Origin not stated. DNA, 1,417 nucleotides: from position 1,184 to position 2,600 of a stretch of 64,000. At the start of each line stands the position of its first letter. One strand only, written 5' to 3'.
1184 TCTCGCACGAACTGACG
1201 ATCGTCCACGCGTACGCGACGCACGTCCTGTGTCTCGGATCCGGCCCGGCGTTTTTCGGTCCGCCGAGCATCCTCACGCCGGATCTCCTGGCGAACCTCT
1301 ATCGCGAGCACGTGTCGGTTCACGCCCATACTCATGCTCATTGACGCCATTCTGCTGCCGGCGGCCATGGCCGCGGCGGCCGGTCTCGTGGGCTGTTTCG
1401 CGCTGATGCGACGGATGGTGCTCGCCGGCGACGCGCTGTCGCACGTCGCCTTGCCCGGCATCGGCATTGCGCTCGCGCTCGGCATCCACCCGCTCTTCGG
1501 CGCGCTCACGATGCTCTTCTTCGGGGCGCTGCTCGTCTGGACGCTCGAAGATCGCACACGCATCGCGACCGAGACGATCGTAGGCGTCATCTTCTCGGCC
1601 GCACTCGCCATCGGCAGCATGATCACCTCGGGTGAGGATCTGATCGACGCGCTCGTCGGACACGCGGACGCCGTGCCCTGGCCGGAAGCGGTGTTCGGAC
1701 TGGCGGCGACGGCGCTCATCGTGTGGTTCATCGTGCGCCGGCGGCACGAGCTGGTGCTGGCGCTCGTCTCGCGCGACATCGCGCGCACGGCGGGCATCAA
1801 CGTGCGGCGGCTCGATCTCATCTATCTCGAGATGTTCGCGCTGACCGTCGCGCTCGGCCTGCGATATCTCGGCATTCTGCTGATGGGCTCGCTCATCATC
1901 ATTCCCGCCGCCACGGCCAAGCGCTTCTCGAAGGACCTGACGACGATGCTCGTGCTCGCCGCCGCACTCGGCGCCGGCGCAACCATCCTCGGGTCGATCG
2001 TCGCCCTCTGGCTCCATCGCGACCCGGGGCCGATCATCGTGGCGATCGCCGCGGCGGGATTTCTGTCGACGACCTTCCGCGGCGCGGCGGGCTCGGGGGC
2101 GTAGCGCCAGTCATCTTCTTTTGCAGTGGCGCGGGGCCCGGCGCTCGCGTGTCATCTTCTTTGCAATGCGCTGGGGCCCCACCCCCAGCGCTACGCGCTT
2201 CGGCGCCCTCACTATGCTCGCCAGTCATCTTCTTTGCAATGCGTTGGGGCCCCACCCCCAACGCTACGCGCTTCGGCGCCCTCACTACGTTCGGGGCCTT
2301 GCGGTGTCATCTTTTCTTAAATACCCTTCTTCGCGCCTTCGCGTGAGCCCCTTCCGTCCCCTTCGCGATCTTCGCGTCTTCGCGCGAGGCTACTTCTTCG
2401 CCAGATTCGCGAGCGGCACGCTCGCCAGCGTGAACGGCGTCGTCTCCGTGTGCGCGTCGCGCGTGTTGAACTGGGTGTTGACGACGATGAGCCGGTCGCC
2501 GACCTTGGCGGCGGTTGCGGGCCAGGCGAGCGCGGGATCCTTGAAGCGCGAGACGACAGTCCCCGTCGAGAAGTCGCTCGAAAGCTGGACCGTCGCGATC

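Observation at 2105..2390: Dispersed composite intergenic repeat whose central hairpin is preserved by compensatory changes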

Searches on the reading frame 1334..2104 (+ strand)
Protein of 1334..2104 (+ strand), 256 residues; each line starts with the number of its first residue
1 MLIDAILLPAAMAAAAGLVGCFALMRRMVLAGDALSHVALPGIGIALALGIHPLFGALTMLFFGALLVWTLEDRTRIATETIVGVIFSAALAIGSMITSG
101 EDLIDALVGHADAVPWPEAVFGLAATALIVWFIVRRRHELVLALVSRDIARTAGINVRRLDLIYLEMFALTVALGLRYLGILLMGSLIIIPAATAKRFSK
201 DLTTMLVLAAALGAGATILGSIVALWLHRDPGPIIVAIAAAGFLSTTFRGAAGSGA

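Call 31: search_protein_families(library=pfam, proteins=[window:1334-2104:+], max_evalue=0.001)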
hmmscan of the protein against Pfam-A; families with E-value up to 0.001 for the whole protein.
window:1334-2104:+ (256 aa): 2 families
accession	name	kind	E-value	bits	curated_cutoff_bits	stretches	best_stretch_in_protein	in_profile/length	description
PF00950.22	ABC-3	-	9e-48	163.5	20.1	1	2-247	5-255/258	ABC 3 transport family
PF01032.23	FecCD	-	2.1e-05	24.1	26.5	1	52-241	101-300/311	FecCD transport family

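Call 32: find_encoding_contigs(protein=window:1334-2104:+, flank=10000, max_places=6)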
Protein window:1334-2104:+ (256 aa): 2 contigs read that carry it; 2 places shown.
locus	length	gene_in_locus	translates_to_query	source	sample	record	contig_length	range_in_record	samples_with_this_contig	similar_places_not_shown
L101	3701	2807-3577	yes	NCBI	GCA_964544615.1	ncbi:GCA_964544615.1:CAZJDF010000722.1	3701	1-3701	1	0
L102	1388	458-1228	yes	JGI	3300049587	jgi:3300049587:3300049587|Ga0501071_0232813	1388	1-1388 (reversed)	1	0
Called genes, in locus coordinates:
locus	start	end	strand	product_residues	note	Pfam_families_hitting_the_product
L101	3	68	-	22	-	?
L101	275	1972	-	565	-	-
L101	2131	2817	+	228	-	PF00005:ABC_tran, PF13191:AAA_16 (weak), PF13304:AAA_21 (faint)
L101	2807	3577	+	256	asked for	PF00950:ABC-3, PF01032:FecCD (weak)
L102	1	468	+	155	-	?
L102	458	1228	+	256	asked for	PF00950:ABC-3, PF01032:FecCD (weak)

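Call 57: find_homologous_proteins(query=window:1334-2104:+, max_evalue=1e-40)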
Query window:1334-2104:+ (256 aa): 2709 proteins with E <= 1e-40 among 8000 candidates; the best 120 are listed.
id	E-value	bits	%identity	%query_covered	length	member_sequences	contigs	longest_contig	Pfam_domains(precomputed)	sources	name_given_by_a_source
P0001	6.1e-145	499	98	100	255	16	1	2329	PF01032.24,PF00950.23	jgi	jgi:ABC-type Mn2+/Zn2+ transport system permease subunit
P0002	7.1e-110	384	77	98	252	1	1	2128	PF00950.23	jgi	jgi:ABC-type Mn2+/Zn2+ transport system permease subunit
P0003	2.3e-107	376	75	97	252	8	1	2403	PF00950.23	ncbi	ncbi:MAG TPA: metal ABC transporter permease [Vicinamibacterales bacterium]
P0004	1.0e-106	374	74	97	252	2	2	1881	PF00950.23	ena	-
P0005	1.4e-106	374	73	98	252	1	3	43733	PF00950.23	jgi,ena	jgi:ABC-type Mn2+/Zn2+ transport system permease subunit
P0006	2.3e-106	373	74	96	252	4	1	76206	PF00950.23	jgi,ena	-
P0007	1.9e-104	367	73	98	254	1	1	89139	PF00950.23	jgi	jgi:zinc transport system permease protein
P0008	4.7e-104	365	75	92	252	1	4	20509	PF00950.23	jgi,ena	jgi:ABC-type Mn2+/Zn2+ transport system permease subunit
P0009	6.9e-104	365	71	97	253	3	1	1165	PF00950.23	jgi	jgi:zinc transport system permease protein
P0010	4.4e-103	362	73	98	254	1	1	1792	PF00950.23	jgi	jgi:zinc transport system permease protein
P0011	8.7e-103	361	74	96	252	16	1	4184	PF00950.23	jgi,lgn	jgi:ABC-type Mn2+/Zn2+ transport system permease subunit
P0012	1.1e-102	361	72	97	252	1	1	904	PF00950.23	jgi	jgi:ABC-type Mn2+/Zn2+ transport system permease subunit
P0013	1.8e-102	360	70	96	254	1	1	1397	PF00950.23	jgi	jgi:ABC-type Mn2+/Zn2+ transport system permease subunit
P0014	2.2e-102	360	72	97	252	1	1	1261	PF00950.23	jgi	jgi:zinc transport system permease protein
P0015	6.4e-101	355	72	96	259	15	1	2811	PF00950.23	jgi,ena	-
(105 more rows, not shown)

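Call 58: find_encoding_contigs(protein=P0006, flank=10000, max_places=3)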
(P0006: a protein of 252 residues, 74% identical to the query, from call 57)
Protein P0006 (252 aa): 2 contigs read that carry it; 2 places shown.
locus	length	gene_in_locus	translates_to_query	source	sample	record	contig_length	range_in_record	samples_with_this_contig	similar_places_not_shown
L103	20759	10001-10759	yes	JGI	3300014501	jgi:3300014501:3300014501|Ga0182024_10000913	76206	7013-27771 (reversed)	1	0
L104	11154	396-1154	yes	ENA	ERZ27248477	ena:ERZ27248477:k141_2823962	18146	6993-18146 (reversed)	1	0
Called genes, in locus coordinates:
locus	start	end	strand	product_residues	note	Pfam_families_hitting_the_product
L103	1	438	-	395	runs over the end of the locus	-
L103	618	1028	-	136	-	-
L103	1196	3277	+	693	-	PF10459:Peptidase_S46, PF13365:Trypsin_2 (faint)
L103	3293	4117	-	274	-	PF02673:BacA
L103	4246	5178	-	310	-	PF01145:Band_7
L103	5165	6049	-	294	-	PF01145:Band_7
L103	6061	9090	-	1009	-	PF00122:E1-E2_ATPase, PF00702:Hydrolase, PF01145:Band_7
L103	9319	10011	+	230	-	PF00005:ABC_tran, PF13304:AAA_21 (faint)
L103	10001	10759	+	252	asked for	PF00950:ABC-3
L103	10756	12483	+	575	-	-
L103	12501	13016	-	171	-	-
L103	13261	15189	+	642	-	PF06580:His_kinase, PF02518:HATPase_c (weak)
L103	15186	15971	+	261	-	PF00072:Response_reg, PF04397:LytTR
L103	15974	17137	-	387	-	-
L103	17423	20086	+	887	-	PF13620:CarboxypepD_reg, PF13715:CarbopepD_reg_2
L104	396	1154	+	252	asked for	PF00950:ABC-3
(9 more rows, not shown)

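Call 59: find_encoding_contigs(protein=P0005, flank=10000, max_places=3)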
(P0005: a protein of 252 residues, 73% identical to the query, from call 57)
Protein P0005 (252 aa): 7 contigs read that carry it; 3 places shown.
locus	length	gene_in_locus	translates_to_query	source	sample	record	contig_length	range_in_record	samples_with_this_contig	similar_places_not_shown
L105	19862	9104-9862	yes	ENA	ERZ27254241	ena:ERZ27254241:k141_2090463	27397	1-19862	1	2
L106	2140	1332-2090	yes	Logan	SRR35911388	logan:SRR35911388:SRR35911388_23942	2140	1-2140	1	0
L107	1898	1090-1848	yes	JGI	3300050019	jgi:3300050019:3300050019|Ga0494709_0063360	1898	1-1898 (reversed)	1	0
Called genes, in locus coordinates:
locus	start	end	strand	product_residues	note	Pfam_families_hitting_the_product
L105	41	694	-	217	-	-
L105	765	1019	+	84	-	PF03693:ParD_antitoxin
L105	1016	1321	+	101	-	PF05016:ParE_toxin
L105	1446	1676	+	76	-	PF16277:DUF4926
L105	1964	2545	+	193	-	PF00589:Phage_integrase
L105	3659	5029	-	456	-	PF03264:Cytochrom_NNT (weak), PF14522:Cytochrome_C7 (faint)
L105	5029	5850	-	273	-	PF01292:Ni_hydr_CYTB (weak)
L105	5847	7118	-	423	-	PF22113:Mtrc-MtrF_II-IV_dom (faint), PF00684:DnaJ_CXXCXGXG (faint), PF03264:Cytochrom_NNT (faint), PF09699:Paired_CXXCH_1 (faint), PF14522:Cytochrome_C7 (faint), PF22678:Cytochrom_c_NrfB-like (faint), PF14537:Cytochrom_c3_2 (weak)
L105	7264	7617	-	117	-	PF00034:Cytochrom_C, PF13442:Cytochrome_CBB3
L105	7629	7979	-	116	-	PF13442:Cytochrome_CBB3, PF00034:Cytochrom_C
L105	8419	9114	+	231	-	PF00005:ABC_tran, PF13191:AAA_16 (faint), PF13401:AAA_22 (weak), PF13304:AAA_21 (faint)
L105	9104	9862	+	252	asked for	PF00950:ABC-3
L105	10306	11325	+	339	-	PF14522:Cytochrome_C7 (faint), PF22113:Mtrc-MtrF_II-IV_dom (faint), PF14537:Cytochrom_c3_2 (faint), PF22678:Cytochrom_c_NrfB-like, PF09699:Paired_CXXCH_1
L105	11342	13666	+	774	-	PF11854:MtrB_PioB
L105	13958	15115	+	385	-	PF13191:AAA_16, PF13604:AAA_30 (weak), PF00004:AAA (faint), PF13401:AAA_22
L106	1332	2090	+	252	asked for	PF00950:ABC-3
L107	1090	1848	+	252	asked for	PF00950:ABC-3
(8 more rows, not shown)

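Call 60: find_encoding_contigs(protein=P0007, flank=10000, max_places=3)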
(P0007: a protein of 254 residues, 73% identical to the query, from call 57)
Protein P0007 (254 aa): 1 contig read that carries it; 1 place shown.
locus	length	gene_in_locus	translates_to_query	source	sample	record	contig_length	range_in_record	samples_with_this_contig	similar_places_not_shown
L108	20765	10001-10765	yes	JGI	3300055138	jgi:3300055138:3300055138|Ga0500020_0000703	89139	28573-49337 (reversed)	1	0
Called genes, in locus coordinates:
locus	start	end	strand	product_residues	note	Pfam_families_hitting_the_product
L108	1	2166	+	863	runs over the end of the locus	PF13620:CarboxypepD_reg, PF13715:CarbopepD_reg_2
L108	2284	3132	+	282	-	PF02673:BacA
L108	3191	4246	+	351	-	PF00930:DPPIV_N (faint), PF25174:Beta-prop_THOC3 (faint), PF26549:Tricorn_N, PF07676:PD40, PF26549:Tricorn_N, PF26550:Tricorn_2nd, PF07676:PD40, PF26549:Tricorn_N, +2 more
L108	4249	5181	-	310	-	PF01145:Band_7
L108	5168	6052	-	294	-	PF01145:Band_7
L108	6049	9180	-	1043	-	PF00122:E1-E2_ATPase, PF00702:Hydrolase, PF01145:Band_7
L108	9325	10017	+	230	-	PF00005:ABC_tran, PF13304:AAA_21 (faint)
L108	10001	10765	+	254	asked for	PF00950:ABC-3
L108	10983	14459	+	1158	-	PF13620:CarboxypepD_reg, PF13715:CarbopepD_reg_2, PF14686:fn3_3 (faint), PF25183:OMP_b-brl_4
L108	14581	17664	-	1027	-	PF00873:ACR_tran, PF03176:MMPL (faint)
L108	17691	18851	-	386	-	PF25917:BSH_RND, PF25919:BSH_CusB (weak), PF25973:BSH_CzcB, PF25893:HH_CzcB, PF25954:Beta-barrel_RND_2, PF25967:RND-MFP_C (weak), PF25975:CzcB_C (weak), PF25989:YknX_C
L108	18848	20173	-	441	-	PF02321:OEP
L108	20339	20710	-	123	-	-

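Call 82: find_encoding_contigs(protein=P0004, flank=3000, max_places=4)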
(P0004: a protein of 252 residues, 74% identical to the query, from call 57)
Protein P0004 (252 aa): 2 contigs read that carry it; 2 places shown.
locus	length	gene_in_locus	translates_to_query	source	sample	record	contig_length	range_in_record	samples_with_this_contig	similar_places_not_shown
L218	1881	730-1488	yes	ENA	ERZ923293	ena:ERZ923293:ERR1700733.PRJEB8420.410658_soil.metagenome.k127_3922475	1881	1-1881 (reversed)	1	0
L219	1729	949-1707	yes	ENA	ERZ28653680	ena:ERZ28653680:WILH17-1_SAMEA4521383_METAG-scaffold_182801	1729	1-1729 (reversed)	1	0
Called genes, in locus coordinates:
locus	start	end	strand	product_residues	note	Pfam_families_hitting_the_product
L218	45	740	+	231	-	PF00005:ABC_tran, PF13304:AAA_21 (faint)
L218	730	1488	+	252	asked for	PF00950:ABC-3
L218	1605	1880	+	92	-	?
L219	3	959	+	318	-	?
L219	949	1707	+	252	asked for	PF00950:ABC-3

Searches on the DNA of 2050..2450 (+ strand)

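Call 42: search_rna_families(source=window, start=2050, end=2450, threshold=evalue, max_evalue=5)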
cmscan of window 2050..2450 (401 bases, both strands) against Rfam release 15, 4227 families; matches with E-value up to 5: 3.
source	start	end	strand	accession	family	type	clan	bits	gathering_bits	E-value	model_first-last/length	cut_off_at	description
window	2129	2186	-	RF03620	mir-1233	Gene; miRNA;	-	17.9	87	1.7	1-82/82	no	mir-1233 microRNA precursor family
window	2088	2147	-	RF00907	mir-941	Gene; miRNA;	-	17.3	60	2.8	1-72/72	no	mir-941 microRNA precursor family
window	2300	2390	+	RF01720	Pseudomon-Rho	Cis-reg;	-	17.3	45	3.1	1-102/102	no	Pseudomon-Rho RNA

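Call 77: build_rna_model(alignment_id=A2, structure=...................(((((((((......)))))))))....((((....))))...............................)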
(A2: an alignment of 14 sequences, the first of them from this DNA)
Model R1 built from alignment A2 (14 sequences, 90 columns); structure: as given.
model positions 82; base pairs 13; branch points 1; effective number of sequences 2.1; information 0.692 bits per position. Calibrated on 0.2 Mb of random sequence (short: E-values are rough).
structure used (alignment columns):
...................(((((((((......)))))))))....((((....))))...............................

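Call 78: search_with_rna_model(model_id=R1, source=window, filters=off, max_evalue=10)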
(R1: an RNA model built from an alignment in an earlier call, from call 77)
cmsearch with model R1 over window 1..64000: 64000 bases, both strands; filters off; matches with E-value up to 10: 46.
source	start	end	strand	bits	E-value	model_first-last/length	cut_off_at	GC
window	2224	2305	+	108.8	2.9e-26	1-82/82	no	0.65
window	2151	2223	+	92.6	4.8e-22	1-82/82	no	0.66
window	34940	35018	+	86.4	2e-20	1-82/82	no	0.71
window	34867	34924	+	22.6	0.00078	1-82/82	no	0.67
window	58633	58709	+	21.2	0.0018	1-82/82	no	0.62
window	2110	2145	+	16.5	0.03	1-82/82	no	0.67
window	38599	38681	+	14.7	0.094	1-82/82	no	0.64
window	58735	58783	+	14.2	0.13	1-82/82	no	0.69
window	58784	58848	+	13.1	0.24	1-82/82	no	0.57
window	53948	54019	-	12.7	0.31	1-82/82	no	0.67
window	25912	25960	+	12.6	0.33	1-82/82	no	0.59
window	2306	2345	+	11.5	0.62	1-82/82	no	0.47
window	28946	29036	-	11.5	0.62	1-82/82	no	0.78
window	35019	35077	+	11.5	0.62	1-82/82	no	0.47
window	1457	1527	+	11.3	0.7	1-82/82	no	0.69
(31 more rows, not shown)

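Call 83: search_rna_families(source=window, start=2280, end=2410, threshold=evalue, max_evalue=10, show_alignments=3)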
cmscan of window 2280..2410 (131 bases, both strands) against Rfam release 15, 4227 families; matches with E-value up to 10: 3.
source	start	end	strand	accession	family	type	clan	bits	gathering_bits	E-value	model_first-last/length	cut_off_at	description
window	2300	2390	+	RF01720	Pseudomon-Rho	Cis-reg;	-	17.3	45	1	1-102/102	no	Pseudomon-Rho RNA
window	2321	2410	+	RF02532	MNV_3UTR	Cis-reg;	-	12.4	70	0.65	1-88/222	3'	Murine norovirus 3'UTR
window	2370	2401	+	RF02401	ClpQY_promoter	Cis-reg;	-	11.8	42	1.4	1-31/57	no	ClpQY promoter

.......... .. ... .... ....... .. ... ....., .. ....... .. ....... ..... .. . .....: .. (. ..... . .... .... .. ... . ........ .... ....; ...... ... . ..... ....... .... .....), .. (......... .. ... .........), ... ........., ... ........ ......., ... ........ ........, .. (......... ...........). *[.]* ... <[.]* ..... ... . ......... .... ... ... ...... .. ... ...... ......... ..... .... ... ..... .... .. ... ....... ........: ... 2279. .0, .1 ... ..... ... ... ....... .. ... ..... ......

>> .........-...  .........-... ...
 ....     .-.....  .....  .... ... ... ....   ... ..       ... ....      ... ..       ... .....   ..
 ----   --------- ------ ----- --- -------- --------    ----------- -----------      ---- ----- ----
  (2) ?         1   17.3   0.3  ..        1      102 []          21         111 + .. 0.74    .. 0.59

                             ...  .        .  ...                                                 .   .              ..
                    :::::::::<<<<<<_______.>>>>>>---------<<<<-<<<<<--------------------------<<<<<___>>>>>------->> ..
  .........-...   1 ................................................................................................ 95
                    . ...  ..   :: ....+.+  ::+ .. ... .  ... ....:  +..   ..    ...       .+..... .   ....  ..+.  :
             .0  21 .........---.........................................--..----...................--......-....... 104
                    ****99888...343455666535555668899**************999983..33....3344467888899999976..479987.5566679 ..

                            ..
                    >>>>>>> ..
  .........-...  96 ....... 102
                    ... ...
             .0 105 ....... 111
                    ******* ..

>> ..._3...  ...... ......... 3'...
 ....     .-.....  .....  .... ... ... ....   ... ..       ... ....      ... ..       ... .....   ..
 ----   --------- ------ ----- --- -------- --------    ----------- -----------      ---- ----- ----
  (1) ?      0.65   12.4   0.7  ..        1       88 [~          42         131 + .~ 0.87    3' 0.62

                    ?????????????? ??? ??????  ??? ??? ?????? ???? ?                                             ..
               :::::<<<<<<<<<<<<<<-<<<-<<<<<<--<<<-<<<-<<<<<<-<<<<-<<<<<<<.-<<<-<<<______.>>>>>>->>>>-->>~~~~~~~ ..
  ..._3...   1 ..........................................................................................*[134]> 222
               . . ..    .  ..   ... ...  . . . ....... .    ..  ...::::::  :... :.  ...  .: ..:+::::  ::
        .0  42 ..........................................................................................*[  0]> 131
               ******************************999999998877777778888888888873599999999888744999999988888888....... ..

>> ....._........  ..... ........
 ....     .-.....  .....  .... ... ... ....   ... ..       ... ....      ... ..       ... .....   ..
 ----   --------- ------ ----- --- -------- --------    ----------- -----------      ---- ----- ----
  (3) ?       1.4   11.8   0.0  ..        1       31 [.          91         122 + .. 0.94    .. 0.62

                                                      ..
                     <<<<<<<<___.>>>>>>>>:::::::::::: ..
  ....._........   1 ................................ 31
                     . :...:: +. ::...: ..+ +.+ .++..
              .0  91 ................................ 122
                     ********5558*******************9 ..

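Call 85: search_dna_similar(query=window:2105-2392:+, collection=plasmids, mode=distant, max_evalue=0.001, max_rows=15)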
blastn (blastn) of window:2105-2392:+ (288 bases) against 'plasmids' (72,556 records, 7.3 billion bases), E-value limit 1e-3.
No match.
